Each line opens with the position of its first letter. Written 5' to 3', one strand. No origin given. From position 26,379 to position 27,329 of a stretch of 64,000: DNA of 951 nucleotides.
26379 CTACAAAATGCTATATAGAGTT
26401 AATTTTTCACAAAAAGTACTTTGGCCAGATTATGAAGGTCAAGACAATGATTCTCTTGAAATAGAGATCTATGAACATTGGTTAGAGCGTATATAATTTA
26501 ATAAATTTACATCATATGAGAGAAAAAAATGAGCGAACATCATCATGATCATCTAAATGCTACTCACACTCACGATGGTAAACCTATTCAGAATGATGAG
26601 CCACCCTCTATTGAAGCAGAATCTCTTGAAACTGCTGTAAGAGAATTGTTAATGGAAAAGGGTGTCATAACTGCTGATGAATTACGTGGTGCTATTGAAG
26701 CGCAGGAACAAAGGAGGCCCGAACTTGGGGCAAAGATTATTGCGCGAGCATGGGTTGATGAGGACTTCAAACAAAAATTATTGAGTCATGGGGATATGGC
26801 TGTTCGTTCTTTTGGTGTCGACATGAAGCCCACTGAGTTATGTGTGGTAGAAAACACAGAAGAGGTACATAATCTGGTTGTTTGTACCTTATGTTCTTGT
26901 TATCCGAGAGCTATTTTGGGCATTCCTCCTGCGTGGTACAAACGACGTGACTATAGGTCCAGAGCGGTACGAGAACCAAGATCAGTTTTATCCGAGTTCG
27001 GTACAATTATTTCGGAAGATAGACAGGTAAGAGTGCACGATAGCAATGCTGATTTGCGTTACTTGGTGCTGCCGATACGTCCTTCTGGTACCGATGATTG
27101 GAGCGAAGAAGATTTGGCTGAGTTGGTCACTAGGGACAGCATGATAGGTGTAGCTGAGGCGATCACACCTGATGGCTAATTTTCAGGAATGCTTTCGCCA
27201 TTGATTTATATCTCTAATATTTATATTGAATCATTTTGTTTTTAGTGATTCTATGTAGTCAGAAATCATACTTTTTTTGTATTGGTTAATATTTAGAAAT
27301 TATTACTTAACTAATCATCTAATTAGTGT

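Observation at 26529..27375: NHase alpha carries a His-rich N-terminal extension, and the locus lacks both an activator/metallochaperone and an amidase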

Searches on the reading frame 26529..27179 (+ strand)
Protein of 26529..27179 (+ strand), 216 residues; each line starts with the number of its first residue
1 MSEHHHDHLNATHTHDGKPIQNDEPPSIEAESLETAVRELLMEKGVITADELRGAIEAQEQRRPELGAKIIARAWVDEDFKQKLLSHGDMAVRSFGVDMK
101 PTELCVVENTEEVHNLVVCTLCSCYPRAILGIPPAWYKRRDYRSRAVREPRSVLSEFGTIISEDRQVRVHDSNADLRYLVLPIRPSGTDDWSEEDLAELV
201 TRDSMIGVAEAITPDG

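Call 3: search_protein_families(library=pfam, proteins=[window:26529-27179:+], max_evalue=0.01)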
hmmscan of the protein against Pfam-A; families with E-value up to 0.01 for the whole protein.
window:26529-27179:+ (216 aa): 2 families
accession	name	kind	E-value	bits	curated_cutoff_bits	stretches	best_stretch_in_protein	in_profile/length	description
PF02979.21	NHase_alpha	-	3.5e-78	261.7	27.2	1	30-209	3-184/184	Nitrile hydratase, alpha chain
PF14407.11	Frankia_peptide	-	1.3e-05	25.8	48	1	69-108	4-43/63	Ribosomally synthesized peptide prototyped by Frankia Franean1_4349.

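Call 4: search_protein_families(library=ncbifam, proteins=[window:26529-27179:+], max_evalue=0.01)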
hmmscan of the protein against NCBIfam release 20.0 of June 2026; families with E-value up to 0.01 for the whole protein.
window:26529-27179:+ (216 aa): 6 families
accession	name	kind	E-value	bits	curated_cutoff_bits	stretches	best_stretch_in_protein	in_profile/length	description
TIGR01323.1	nitrile_alph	equivalog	3e-73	245.4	249.85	1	35-211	8-186/189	nitrile hydratase subunit alpha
TIGR03887.1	thiocyan_alph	equivalog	1.8e-63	214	291.45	1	28-209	4-195/200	thiocyanate hydrolase subunit gamma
TIGR03793.1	leader_NHLP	domain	5.3e-17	61.5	50.9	2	63-118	2-58/77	NHLP leader peptide family RiPP precursor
NF053729.1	c-di-GMP_motif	domain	4.2e-07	29.7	38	1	39-79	4-44/53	cyclic di-GMP-binding domain-containing protein, MshE-related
NF038399.1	NH_RiPP_Os17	domain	0.00017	21.6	40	1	69-105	5-41/63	Os1348 family NHLP clan protein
TIGR04351.1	TOMM_nitrile_2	subfamily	0.0018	17.8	65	0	143-161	16-34/48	TIGR04351 family putative TOMM peptide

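Call 6: find_homologous_proteins(query=window:26529-27176:+, max_evalue=1e-10)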
Query window:26529-27176:+ (216 aa): 8000 proteins with E <= 1e-10 among 8000 candidates; the best 120 are listed.
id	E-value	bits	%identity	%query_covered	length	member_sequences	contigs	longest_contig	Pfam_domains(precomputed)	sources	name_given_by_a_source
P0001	4.1e-136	469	97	99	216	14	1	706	PF14407.12,PF02979.22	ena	-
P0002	4.9e-112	391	80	99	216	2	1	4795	PF14407.12,PF02979.22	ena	-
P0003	6.4e-112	390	79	99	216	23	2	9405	PF14407.12,PF02979.22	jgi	jgi:nitrile hydratase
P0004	2.0e-110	385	77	99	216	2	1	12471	PF14407.12,PF02979.22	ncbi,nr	ncbi:MAG: nitrile hydratase subunit alpha [Alphaproteobacteria bacterium]|nr:nitrile hydratase subun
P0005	2.4e-110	385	79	94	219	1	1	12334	PF14407.12,PF02979.22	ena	-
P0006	9.1e-110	383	78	99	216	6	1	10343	PF02979.22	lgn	-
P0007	1.1e-109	383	79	99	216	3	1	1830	PF14407.12,PF02979.22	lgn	-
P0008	2.5e-109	382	77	99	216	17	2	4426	PF14407.12,PF02979.22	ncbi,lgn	-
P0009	3.2e-109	381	77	99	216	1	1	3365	PF14407.12,PF02979.22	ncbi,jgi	-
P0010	3.5e-108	378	77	99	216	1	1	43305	PF14407.12,PF02979.22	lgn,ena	-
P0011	5.2e-108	378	78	97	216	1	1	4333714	PF14407.12,PF02979.22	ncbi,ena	-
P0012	3.2e-107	375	76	99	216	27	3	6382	PF14407.12,PF02979.22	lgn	-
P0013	4.1e-106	371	76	99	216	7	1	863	PF02979.22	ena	-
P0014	4.4e-105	368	76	93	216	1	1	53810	PF14407.12,PF02979.22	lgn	-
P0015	3.0e-103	362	75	97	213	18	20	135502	PF02979.22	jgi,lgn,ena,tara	jgi:nitrile hydratase alpha subunit|tara:strand:- start:1348 stop:1989 length:642 start_codon:yes st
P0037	3.4e-96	339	70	99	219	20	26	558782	PF14407.12,PF02979.22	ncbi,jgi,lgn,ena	ncbi:MAG: nitrile hydratase subunit alpha [Alphaproteobacteria bacterium]|jgi:nitrile hydratase alph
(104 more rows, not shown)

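Call 10: search_solved_structures(query=window:26529-27176:+, max_evalue=0.00001, show_alignments=2)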
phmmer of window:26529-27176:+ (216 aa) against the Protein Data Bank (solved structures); distinct sequences matched with E-value up to 0.00001: 35.
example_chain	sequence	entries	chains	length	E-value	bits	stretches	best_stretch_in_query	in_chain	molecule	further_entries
4ob1_A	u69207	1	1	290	2.8e-64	219.8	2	25-211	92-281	Cobalt-containing nitrile hydratase subunit alpha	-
3vyh_A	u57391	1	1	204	5.1e-56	192.8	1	24-211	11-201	Cobalt-containing nitrile hydratase subunit alpha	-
3qxe_A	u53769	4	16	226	5.3e-56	192.8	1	9-209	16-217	Co-type Nitrile Hydratase alpha subunit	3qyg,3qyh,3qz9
3qz5_A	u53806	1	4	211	1.7e-55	191.1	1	12-209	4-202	Co-type Nitrile Hydratase alpha subunit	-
1v29_A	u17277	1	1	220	2e-55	190.9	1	25-213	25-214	nitrile hydratase a chain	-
2dpp_A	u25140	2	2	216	2e-55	190.9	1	30-212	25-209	Nitrile hydratase alpha subunit | Nitrile hydratase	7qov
3hht_A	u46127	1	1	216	2.1e-55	190.8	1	30-212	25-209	Nitrile hydratase alpha subunit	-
7qou_A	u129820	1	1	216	3.8e-55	190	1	30-212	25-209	Nitrile hydratase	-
8i6n_A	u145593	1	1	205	5.9e-55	189.4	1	23-211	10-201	Cobalt-containing nitrile hydratase subunit alpha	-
4ob3_A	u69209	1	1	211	6.3e-55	189.3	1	24-211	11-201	Cobalt-containing nitrile hydratase subunit alpha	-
4ob2_A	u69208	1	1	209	6.3e-55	189.3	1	24-211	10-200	Cobalt-containing nitrile hydratase subunit alpha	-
4ob0_A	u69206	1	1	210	6.4e-55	189.2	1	24-211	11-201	Cobalt-containing nitrile hydratase subunit alpha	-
7w8l_A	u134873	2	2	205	6.4e-55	189.2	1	24-211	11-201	Nitrile hydratase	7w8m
1ugp_A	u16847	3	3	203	6.8e-55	189.2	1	24-211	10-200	Cobalt-containing nitrile hydratase subunit alpha | Nitrile Hydratase alpha subunit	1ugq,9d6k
1ire_A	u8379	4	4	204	6.8e-55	189.2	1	24-211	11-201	Nitrile Hydratase | Cobalt-containing nitrile hydratase subunit alpha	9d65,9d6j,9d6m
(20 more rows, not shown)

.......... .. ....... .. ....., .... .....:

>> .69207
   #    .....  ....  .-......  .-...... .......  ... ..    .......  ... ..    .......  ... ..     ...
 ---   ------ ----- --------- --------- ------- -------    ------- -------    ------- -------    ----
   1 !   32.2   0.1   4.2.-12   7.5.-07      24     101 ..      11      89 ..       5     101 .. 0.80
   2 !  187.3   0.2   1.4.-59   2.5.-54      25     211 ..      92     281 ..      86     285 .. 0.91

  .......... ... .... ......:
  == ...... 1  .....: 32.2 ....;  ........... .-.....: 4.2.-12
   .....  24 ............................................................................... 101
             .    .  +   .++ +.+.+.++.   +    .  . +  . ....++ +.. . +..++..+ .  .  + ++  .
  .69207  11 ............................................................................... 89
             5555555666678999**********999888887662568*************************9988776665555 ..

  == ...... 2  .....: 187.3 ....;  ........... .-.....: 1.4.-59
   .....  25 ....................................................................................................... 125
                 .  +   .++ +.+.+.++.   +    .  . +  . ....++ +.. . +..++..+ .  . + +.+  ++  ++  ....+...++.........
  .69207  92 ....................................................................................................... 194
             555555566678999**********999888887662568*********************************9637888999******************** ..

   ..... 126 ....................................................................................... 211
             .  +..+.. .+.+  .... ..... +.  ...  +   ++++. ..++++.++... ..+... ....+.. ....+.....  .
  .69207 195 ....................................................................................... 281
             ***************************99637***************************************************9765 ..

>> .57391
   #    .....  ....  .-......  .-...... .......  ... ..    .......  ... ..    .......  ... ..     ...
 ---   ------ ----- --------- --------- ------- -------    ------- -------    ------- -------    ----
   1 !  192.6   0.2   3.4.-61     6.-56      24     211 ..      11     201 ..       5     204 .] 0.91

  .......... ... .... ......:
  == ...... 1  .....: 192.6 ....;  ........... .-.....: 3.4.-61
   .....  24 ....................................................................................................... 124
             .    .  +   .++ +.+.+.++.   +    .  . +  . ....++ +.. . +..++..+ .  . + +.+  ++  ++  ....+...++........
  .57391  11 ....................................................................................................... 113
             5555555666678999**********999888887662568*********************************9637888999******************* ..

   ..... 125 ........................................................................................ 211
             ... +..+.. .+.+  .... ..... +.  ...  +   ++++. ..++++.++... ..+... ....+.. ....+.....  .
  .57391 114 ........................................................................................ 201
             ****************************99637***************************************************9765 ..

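Call 15: find_encoding_contigs(protein=P0011, flank=10000, max_places=3)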
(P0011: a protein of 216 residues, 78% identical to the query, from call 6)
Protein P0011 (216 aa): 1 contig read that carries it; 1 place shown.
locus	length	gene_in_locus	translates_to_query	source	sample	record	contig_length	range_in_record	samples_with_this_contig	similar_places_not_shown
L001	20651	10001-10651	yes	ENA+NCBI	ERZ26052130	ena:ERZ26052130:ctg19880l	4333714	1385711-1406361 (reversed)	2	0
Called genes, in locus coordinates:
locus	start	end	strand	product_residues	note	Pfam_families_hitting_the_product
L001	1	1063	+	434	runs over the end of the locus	PF06808:DctM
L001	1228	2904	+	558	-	PF02776:TPP_enzyme_N, PF00205:TPP_enzyme_M, PF02775:TPP_enzyme_C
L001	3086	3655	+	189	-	PF00578:AhpC-TSA, PF08534:Redoxin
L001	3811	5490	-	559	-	PF00749:tRNA-synt_1c, PF03950:tRNA-synt_1c_C, PF20974:tRNA-synt_1c_C2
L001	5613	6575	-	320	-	PF00903:Glyoxalase (faint)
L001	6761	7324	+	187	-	PF00440:TetR_N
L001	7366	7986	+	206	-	PF01613:Flavin_Reduct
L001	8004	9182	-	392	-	-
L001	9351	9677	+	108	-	PF21006:NHase_beta_N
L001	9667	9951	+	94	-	PF02211:NHase_beta_C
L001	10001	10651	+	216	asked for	PF02979:NHase_alpha, PF14407:Frankia_peptide (weak)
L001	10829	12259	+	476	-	PF19353:DUF5930 (faint), PF06785:UPF0242 (faint), PF28175:T4SS_LegC2C7 (weak), PF11932:DUF3450 (faint), PF01551:Peptidase_M23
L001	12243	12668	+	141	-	PF04519:Bactofilin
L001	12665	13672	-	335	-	PF00291:PALP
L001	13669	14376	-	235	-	PF00702:Hydrolase, PF13419:HAD_2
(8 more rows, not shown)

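Call 16: find_encoding_contigs(protein=P0037, flank=10000, max_places=4)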
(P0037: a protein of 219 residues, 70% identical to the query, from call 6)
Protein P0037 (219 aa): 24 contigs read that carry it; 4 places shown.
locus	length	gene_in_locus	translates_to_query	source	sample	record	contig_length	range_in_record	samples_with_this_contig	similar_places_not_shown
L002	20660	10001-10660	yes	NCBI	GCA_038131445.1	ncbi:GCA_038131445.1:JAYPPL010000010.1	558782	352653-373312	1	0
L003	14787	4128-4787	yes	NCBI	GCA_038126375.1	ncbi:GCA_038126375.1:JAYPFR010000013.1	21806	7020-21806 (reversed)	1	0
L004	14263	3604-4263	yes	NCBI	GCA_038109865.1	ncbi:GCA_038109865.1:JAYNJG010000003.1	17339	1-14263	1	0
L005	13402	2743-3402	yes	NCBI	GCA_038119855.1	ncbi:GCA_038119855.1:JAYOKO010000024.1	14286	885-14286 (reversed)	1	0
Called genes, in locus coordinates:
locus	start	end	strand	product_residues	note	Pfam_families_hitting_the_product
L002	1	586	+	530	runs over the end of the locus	PF00581:Rhodanese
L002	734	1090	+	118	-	PF01258:zf-dskA_traR (weak)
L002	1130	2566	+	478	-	PF00224:PK, PF02887:PK_C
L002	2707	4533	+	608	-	PF17297:PEPCK_N, PF00821:PEPCK_GTP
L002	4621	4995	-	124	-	PF11533:AtzH-like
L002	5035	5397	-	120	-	-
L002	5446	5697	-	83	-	-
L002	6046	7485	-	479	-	PF00749:tRNA-synt_1c, PF03950:tRNA-synt_1c_C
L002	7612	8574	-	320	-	PF00903:Glyoxalase (faint)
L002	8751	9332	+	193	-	PF00440:TetR_N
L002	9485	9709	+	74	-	PF21006:NHase_beta_N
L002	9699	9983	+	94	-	PF02211:NHase_beta_C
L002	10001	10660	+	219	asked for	PF02979:NHase_alpha, PF14407:Frankia_peptide (faint)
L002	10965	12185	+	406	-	PF19353:DUF5930 (weak), PF01551:Peptidase_M23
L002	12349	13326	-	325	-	PF00291:PALP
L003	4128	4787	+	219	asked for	PF02979:NHase_alpha, PF14407:Frankia_peptide (faint)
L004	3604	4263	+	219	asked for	PF02979:NHase_alpha, PF14407:Frankia_peptide (faint)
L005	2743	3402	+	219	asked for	PF02979:NHase_alpha, PF14407:Frankia_peptide (faint)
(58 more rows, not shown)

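Call 18: find_related_loci(query=A1, collection=genome_contigs, flank=8000)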
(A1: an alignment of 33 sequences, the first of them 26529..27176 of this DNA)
Query A1 (216 aa) in genome_contigs; peptide patterns used: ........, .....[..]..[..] (x = any residue, [..] = any of these).
600 stretches matched a pattern (row limit reached: there are more); 599 encode a relative of the query (tblastn E <= 1e-3); the best 80 are kept; 80 distinct loci.
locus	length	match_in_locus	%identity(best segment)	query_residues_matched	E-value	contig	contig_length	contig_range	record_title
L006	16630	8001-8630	78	1-210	3e-112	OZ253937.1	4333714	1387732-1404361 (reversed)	MAG: Alphaproteobacteria bacterium isolate 26bd64c0-0f2d-4e52-a063-61ff611ccdf2 genome assembly, chromosome: 1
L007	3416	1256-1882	60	4-214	2e-81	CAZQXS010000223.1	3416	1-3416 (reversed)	MAG TPA_asm: uncultured Pseudomonadota bacterium isolate SRP077602_co9_466 genome assembly, contig: NODE_51518_length_34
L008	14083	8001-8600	58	1-211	3e-78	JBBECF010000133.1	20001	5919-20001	MAG: Dongiaceae bacterium isolate LejiaF_69_107 Lejia_F_3916_length_20001_cov_59, whole genome shotgun sequence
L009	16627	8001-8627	57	1-209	3e-78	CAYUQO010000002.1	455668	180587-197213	MAG TPA_asm: uncultured Bordetella sp. isolate SRP272529_co2_122 genome assembly, contig: NODE_4_length_455668_cov_10.61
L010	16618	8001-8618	57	1-209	2e-76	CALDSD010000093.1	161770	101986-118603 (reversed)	MAG TPA_asm: uncultured Neomegalonema sp. isolate SRR3401483_bin.43_CONCOCT_v1.1_MAG genome assembly, contig: ERZ1740059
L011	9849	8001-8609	57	1-210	1e-76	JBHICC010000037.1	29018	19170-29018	MAG: Acidiferrobacterales bacterium isolate FS_2_bin.10 NODE_176_length_29018_cov_7.316576, whole genome shotgun sequenc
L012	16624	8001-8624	58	1-208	7e-76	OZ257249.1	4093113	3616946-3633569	MAG: Tagaea sp. isolate 835704f9-8dba-454c-b00a-1ace12109bd4 genome assembly, chromosome: 1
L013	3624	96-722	56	2-211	3e-76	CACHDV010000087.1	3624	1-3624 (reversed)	uncultured Alphaproteobacteria bacterium isolate AG-426-L03 genome assembly, contig: AG-426-L03_NODE_87, whole genome sh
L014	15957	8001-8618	55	3-208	4e-75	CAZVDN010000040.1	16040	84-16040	MAG TPA_asm: uncultured Streptomyces sp. isolate binchicken_co298_74 genome assembly, contig: NODE_6792_length_16040_cov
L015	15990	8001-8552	63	31-214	7e-75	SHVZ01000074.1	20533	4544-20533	MAG: Alphaproteobacteria bacterium isolate Baikal-deep-G52 BACOMB-C12416, whole genome shotgun sequence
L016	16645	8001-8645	55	2-214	3e-74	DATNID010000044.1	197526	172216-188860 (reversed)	MAG TPA_asm: Stellaceae bacterium isolate SMAG_U11364 k141_629065, whole genome shotgun sequence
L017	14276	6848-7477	56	1-214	1e-73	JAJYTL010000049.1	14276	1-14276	MAG: Proteobacteria bacterium isolate DX2.bin11 NODE_3518_length_14276_cov_1.286381, whole genome shotgun sequence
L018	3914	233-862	56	3-214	2e-73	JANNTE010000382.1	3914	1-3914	MAG: Betaproteobacteria bacterium isolate SOY_31_concoct_354_sub SOY_31_k141_2421209, whole genome shotgun sequence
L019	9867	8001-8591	57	19-214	2e-73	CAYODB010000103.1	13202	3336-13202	MAG TPA_asm: uncultured Bordetella sp. isolate SRP128246_co1_394 genome assembly, contig: NODE_11058_length_13202_cov_8.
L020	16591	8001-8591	57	19-214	2e-73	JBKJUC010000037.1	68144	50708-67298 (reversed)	MAG: Burkholderiales bacterium isolate ant_bin.647 k117_2474302, whole genome shotgun sequence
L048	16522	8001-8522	61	36-209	2e-68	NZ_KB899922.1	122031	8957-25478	Elioraea tepidiphila DSM 17972 F563DRAFT_scaffold00013.13, whole genome shotgun sequence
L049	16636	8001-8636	55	1-214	9e-69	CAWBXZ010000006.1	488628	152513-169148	MAG: uncultured beta proteobacterium isolate MFD09779.bin.1.63 genome assembly, contig: contig_21294, whole genome shotg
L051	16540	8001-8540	56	31-210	5e-68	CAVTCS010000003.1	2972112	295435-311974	MAG: Candidatus Eremiobacteraeota bacterium isolate MFD01138.bin.1.18 genome assembly, contig: contig_30468, whole genom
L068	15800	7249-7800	55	26-209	2e-66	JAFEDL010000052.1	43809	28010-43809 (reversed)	MAG: Proteobacteria bacterium isolate SZAS-79 PROT-TMP-5__52__length-43809, whole genome shotgun sequence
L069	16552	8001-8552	59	33-214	1e-66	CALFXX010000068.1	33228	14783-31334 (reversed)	MAG TPA_asm: uncultured Alcaligenaceae bacterium isolate SRR6231140_bin.29_CONCOCT_v1.1_MAG genome assembly, contig: ERZ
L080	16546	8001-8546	57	33-214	1e-65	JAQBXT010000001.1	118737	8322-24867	MAG: Proteobacteria bacterium isolate casp150-mb.292 NODE_289_length_118737_cov_0.186795, whole genome shotgun sequence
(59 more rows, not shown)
